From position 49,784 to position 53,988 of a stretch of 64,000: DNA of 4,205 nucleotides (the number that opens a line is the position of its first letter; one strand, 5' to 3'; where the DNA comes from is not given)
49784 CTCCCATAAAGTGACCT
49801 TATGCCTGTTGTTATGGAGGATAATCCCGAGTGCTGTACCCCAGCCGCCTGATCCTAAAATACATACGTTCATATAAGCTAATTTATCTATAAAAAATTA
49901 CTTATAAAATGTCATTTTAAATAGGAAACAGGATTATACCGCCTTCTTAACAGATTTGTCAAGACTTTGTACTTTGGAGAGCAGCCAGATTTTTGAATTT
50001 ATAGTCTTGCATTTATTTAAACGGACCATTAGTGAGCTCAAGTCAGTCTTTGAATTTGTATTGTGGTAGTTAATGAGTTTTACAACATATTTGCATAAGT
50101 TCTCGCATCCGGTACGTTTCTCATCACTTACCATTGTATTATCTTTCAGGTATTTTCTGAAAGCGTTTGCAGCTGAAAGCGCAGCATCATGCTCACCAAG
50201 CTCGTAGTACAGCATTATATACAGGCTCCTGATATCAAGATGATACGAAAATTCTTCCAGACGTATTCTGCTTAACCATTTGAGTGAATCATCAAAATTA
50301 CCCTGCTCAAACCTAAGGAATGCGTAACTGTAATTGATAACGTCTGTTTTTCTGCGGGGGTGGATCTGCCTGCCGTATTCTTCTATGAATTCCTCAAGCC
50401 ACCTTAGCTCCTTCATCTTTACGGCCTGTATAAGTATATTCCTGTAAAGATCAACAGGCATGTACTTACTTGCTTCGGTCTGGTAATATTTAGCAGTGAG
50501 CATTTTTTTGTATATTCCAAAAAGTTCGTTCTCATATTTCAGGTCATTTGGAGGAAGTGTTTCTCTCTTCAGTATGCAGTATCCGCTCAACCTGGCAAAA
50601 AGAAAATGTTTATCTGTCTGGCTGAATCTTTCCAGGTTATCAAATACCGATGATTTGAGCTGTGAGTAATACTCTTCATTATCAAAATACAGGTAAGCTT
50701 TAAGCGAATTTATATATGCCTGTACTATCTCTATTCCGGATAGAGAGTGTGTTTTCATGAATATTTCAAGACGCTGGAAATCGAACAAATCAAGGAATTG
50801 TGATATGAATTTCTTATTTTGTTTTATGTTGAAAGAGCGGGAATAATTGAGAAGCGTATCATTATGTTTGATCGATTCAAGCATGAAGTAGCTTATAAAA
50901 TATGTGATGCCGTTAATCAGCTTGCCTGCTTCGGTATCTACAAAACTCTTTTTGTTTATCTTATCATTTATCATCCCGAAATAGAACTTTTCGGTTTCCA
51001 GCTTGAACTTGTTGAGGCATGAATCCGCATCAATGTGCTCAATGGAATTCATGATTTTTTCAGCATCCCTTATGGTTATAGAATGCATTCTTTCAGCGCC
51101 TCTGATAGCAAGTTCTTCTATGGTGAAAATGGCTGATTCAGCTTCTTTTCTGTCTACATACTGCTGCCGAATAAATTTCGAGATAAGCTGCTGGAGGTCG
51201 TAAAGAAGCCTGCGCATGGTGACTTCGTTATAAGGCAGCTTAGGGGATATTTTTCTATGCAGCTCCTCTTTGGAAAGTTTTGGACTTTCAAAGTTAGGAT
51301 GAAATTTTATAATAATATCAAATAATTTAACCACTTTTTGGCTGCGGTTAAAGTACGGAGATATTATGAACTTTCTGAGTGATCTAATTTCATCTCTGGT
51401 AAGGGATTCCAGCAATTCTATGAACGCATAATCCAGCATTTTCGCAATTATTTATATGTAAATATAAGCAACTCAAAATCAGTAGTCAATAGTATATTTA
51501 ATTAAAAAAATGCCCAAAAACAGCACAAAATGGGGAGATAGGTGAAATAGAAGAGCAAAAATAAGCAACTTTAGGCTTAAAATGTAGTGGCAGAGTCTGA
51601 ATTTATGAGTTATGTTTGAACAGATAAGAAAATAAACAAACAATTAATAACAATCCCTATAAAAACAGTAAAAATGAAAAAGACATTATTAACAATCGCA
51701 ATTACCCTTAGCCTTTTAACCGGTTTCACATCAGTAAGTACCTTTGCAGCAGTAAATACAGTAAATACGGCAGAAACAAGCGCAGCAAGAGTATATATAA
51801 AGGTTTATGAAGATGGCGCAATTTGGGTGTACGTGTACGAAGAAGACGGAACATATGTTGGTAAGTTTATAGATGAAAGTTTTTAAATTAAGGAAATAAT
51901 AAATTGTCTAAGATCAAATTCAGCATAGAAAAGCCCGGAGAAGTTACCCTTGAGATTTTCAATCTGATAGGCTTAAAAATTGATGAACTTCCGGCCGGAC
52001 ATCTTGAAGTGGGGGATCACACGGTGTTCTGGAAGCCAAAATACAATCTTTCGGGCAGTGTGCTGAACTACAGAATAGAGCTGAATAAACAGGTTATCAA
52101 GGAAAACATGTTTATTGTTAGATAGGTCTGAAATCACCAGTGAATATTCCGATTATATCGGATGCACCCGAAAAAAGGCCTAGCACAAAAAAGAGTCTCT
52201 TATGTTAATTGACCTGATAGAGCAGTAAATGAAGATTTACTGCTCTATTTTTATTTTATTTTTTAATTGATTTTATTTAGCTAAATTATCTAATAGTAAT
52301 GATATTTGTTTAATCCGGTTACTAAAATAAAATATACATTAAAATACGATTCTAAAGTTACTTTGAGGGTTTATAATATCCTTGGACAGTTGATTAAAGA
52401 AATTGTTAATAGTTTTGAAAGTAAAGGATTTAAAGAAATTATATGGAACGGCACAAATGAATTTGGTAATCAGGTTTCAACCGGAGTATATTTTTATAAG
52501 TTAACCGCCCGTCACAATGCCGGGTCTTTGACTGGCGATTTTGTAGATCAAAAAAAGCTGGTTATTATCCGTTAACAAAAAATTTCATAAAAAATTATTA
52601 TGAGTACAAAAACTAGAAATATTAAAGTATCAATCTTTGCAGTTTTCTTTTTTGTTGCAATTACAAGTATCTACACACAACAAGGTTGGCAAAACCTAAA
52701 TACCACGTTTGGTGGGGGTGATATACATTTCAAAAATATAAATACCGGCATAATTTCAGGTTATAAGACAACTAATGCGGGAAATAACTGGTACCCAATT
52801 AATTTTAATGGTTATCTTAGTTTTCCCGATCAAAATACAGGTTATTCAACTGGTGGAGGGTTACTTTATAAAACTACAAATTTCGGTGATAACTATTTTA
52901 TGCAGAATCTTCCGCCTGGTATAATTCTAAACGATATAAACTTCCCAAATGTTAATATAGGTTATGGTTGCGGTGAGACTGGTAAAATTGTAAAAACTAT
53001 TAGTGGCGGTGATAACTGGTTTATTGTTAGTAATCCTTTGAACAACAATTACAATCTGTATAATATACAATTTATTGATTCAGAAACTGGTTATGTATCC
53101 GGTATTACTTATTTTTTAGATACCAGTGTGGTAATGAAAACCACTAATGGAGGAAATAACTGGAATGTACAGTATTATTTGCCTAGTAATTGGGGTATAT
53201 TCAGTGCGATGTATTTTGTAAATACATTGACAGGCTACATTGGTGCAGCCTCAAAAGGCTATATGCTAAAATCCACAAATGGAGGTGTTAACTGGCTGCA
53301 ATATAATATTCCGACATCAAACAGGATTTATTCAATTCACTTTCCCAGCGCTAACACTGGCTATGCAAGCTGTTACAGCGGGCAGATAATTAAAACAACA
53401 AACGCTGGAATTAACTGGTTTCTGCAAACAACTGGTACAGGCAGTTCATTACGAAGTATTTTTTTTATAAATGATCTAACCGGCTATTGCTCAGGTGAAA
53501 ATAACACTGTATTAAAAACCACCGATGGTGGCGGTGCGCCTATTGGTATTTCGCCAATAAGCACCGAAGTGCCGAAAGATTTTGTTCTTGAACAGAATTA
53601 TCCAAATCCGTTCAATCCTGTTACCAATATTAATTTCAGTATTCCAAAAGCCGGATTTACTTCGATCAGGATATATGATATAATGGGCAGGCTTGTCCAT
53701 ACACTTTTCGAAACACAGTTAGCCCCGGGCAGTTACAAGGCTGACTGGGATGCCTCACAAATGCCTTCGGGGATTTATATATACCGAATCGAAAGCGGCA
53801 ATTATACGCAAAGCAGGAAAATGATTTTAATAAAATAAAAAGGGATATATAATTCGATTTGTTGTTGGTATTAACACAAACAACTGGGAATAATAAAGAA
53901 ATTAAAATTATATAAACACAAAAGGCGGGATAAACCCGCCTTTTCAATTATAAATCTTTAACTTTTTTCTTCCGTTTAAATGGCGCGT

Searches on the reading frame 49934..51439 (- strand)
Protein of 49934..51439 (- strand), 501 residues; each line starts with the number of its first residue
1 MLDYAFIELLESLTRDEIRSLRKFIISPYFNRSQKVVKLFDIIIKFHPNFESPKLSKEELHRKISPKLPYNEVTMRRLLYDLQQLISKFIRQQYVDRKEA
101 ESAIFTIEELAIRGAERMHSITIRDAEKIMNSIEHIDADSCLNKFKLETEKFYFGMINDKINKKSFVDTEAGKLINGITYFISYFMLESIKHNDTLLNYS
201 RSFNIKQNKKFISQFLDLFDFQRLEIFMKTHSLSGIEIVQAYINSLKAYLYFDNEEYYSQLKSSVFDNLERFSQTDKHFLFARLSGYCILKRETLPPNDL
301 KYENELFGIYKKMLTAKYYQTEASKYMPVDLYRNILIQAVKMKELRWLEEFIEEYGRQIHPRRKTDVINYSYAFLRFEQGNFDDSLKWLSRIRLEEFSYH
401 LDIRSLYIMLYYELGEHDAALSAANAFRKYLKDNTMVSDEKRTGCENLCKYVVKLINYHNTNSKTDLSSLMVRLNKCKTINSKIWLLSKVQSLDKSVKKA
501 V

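Call 5: search_protein_families(library=pfam, proteins=[window:49934-51439:-], max_evalue=1)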
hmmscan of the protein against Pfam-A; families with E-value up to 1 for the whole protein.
window:49934-51439:- (501 aa): 1 family
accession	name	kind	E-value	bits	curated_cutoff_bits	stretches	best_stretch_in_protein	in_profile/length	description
PF14559.12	TPR_19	-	0.0027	18.5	25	1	377-425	2-49/68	Tetratricopeptide repeat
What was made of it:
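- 49934..51439 (-): Family copy B: 501 aa, the more typical member. Sub-threshold TPR_19 hit (call 5).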

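Call 7: search_protein_families(library=ncbifam, proteins=[window:49934-51439:-], max_evalue=1)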
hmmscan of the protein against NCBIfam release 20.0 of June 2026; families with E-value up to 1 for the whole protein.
window:49934-51439:- (501 aa): 0 families

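Call 8: search_protein_families(library=padloc, proteins=[window:49934-51439:-], max_evalue=1)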
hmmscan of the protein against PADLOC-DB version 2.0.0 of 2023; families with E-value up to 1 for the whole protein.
window:49934-51439:- (501 aa): 0 families

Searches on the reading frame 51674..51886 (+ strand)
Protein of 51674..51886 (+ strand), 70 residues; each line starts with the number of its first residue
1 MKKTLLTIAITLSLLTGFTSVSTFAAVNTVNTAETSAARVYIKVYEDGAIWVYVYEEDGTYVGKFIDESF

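Call 27: search_protein_families(library=pfam, proteins=[window:51674-51886:+], max_evalue=1)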
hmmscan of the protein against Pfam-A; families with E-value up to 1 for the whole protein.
window:51674-51886:+ (70 aa): 0 families
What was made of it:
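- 51674..51886 (+): 70-aa ORF with an N-terminal signal-peptide-like segment; the immediate divergent neighbour of copy B. No Pfam hit (call 27).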

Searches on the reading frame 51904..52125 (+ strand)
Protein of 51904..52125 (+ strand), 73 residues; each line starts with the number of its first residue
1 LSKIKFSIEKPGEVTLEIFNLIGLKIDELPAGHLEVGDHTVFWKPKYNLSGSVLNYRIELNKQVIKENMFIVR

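Call 27: search_protein_families(library=pfam, proteins=[window:51904-52125:+], max_evalue=1)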
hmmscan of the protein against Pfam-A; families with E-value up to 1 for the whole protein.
window:51904-52125:+ (73 aa): 1 family
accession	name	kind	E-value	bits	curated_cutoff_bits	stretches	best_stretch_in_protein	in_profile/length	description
PF13860.13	FlgD_ig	-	0.32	11.5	27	1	12-46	23-57/79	FlgD Ig-like domain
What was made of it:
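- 51904..52125 (+): 73-aa ORF in another frame that resembles a T9SS sorting domain; possibly the remnant of a small cargo gene. Only a weak FlgD_ig hit, E=0.32 (call 27).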

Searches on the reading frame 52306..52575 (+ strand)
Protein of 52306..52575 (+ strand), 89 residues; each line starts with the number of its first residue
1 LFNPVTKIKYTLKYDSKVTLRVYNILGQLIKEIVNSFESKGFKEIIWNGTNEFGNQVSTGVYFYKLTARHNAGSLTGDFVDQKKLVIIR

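Call 27: search_protein_families(library=pfam, proteins=[window:52306-52575:+], max_evalue=1)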
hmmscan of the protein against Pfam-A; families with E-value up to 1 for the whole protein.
window:52306-52575:+ (89 aa): 3 families
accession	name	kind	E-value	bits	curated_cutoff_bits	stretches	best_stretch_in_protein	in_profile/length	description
PF13860.13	FlgD_ig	-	1.2e-08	35.2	27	1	8-69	14-76/79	FlgD Ig-like domain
PF13585.12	CHU_C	-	2.1e-06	28.2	27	1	6-71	18-75/86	CHU_C Type IX secretion signal domain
PF18962.6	Por_Secre_tail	-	0.00053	20.7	27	1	3-71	4-67/75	Secretion system C-terminal sorting domain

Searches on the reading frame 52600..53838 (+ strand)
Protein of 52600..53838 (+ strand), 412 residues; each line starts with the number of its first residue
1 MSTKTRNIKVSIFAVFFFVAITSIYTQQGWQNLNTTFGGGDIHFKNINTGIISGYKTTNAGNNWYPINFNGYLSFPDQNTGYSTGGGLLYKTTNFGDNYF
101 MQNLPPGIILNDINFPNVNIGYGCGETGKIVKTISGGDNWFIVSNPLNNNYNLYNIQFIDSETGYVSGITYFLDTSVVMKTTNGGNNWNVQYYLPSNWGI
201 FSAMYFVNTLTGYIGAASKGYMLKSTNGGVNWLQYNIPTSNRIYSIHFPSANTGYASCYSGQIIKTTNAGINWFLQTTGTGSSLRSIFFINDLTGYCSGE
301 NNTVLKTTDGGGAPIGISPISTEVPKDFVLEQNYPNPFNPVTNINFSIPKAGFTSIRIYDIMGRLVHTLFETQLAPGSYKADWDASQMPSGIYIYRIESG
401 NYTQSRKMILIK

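Call 5: search_protein_families(library=pfam, proteins=[window:52600-53838:+], max_evalue=1)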
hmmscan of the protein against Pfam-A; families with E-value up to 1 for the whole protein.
window:52600-53838:+ (412 aa): 3 families
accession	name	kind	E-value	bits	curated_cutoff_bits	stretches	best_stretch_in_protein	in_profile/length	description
PF18962.6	Por_Secre_tail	-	3.1e-13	50.3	27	1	334-409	2-74/75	Secretion system C-terminal sorting domain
PF14870.12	PSII_BNR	-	1.6e-12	47.8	27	2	103-189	13-95/303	Photosynthesis system II assembly factor YCF48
PF13860.13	FlgD_ig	-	0.00041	20.7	27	1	351-399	22-75/79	FlgD Ig-like domain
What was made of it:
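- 52600..53838 (+): 412-aa BNR/Ycf48-type propeller with a T9SS type-A sorting domain. Por_Secre_tail 3e-13 and PSII_BNR 1.6e-12 (call 5).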

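Call 7: search_protein_families(library=ncbifam, proteins=[window:52600-53838:+], max_evalue=1)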
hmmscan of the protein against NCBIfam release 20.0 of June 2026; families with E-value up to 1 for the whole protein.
window:52600-53838:+ (412 aa): 4 families
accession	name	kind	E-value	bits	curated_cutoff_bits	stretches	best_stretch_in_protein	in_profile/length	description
NF010237.0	PRK13684.1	equivalog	7.5e-14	51.5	326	3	109-189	47-122/334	photosynthesis system II assembly factor Ycf48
TIGR04183.1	Por_Secre_tail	domain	2.2e-13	50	23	1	334-409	2-70/72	T9SS type A sorting domain-containing protein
NF038113.1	T9SSA_dep_M36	equivalog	7.5e-11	40.9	885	1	332-410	794-868/869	T9SS-dependent M36 family metallopeptidase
NF052323.1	T9SSA_dep_M6i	equivalog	5.8e-09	34.5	600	1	333-410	960-1038/1043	T9SS-dependent M6-like inactivated metalloprotease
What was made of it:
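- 52600..53838 (+): TIGR04183 (call 7).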
